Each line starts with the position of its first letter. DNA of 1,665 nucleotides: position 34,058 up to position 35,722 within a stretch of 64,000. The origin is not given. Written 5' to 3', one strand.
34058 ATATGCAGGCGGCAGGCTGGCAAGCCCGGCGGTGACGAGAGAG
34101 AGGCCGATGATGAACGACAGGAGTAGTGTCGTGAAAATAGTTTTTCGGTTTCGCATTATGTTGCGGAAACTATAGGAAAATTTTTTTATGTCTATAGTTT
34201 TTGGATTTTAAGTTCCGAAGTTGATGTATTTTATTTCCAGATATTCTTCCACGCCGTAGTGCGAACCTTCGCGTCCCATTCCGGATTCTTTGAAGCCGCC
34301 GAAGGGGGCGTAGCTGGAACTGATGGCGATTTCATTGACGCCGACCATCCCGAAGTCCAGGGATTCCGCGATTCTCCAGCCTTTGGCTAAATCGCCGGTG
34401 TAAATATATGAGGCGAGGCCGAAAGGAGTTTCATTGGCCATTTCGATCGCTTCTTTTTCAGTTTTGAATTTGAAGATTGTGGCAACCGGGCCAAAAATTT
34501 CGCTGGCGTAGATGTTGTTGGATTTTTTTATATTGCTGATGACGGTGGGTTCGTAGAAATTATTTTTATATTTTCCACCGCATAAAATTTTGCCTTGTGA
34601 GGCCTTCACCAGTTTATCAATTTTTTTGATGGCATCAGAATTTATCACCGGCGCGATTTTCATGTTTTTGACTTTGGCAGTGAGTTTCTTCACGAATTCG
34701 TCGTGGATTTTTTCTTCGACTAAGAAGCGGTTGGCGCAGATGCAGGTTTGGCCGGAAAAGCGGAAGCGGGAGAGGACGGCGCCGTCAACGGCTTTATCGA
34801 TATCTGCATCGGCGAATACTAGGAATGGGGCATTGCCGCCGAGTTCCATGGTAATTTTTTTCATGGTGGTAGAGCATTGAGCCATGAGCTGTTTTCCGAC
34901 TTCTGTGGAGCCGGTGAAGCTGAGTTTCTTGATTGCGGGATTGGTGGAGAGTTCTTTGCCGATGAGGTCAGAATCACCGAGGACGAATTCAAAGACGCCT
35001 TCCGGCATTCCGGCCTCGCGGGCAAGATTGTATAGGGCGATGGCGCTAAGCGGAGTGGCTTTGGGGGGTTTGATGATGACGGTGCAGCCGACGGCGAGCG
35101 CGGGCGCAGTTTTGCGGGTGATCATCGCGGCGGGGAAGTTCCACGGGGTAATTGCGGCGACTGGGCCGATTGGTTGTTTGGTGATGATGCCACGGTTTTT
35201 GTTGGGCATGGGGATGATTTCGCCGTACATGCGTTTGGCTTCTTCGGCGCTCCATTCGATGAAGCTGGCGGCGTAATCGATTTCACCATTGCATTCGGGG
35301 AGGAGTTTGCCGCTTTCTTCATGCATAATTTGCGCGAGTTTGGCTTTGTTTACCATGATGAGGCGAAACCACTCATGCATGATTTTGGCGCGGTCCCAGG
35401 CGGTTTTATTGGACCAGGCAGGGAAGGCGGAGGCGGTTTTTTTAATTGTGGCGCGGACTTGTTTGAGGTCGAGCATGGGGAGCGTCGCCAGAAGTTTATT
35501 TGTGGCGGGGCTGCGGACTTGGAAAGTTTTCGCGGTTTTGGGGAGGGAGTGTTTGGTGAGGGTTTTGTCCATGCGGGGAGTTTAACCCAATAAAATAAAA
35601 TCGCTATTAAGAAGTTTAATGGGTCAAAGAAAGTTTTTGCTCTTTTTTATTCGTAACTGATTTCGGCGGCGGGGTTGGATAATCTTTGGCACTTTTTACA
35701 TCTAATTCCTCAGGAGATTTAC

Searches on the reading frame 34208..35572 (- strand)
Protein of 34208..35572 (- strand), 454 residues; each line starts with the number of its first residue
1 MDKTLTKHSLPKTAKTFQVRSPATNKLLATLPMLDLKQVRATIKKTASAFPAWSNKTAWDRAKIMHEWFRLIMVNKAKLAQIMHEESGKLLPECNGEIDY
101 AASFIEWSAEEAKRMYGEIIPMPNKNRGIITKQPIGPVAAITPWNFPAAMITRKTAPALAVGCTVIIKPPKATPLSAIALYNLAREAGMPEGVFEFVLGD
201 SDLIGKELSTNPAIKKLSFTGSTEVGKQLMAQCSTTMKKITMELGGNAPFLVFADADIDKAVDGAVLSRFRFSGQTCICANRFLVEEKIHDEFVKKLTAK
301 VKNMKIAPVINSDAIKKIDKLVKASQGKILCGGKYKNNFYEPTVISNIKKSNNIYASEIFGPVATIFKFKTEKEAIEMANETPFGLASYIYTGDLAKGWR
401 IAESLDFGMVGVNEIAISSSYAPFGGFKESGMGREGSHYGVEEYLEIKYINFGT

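Call 4: search_protein_families(library=pfam, proteins=[window:34208-35572:-], max_evalue=1)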
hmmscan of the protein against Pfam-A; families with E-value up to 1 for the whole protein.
window:34208-35572:- (454 aa): 3 families
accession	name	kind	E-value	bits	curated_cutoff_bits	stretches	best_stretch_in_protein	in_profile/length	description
PF00171.27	Aldedh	-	3.7e-151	504.2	23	1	13-450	5-461/461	Aldehyde dehydrogenase family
PF07368.16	DUF1487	-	8.9e-07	29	23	1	251-417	9-171/215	Protein of unknown function (DUF1487)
PF10552.14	ORF6C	-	0.085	13.3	22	1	287-339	9-60/114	ORF6C domain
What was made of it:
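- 34208..35572 (-): gabD-like aldehyde dehydrogenase. In relatives it directly follows the small ORF. PF00171, E 3.7e-151 (call 4).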
